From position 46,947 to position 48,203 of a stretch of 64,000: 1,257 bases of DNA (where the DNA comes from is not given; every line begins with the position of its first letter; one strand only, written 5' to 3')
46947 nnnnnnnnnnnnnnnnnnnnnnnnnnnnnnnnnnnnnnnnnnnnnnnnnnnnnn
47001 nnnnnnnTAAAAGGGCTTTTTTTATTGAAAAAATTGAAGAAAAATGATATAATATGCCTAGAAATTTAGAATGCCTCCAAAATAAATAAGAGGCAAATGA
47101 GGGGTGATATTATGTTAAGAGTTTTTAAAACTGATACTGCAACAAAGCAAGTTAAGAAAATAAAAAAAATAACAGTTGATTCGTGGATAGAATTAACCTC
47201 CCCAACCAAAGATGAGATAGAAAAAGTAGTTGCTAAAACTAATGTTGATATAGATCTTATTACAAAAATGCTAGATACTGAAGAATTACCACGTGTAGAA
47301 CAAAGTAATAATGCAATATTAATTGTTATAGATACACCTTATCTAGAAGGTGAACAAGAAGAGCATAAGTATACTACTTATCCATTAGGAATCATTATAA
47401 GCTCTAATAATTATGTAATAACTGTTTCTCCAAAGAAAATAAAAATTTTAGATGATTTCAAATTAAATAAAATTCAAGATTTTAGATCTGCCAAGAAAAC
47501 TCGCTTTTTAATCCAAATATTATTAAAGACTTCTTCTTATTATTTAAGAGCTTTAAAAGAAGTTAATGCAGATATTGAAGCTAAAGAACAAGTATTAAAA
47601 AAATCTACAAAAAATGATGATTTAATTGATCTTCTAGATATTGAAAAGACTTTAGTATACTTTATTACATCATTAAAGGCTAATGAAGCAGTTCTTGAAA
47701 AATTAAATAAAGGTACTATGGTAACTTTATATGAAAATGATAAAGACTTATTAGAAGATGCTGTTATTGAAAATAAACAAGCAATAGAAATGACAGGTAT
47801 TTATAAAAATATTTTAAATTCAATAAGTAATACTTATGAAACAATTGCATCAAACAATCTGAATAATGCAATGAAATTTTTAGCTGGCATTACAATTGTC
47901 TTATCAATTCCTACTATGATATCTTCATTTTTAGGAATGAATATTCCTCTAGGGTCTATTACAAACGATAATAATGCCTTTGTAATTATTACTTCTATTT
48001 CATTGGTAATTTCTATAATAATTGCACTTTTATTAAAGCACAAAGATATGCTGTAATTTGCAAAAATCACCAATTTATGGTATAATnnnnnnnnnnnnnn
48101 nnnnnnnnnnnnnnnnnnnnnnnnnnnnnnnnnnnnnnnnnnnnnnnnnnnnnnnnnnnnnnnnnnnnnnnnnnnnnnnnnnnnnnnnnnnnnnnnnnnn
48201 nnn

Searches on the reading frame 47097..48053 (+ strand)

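Call 60: search_protein_families(library=pfam, proteins=[window:47097-48053:+], max_evalue=0.001)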
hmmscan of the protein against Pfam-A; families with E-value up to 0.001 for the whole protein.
window:47097-48053:+ (319 aa): 1 family
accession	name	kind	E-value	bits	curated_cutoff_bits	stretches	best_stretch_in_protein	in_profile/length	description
PF01544.23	CorA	-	1.1e-46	159.9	27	1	30-314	6-291/292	CorA-like Mg2+ transporter protein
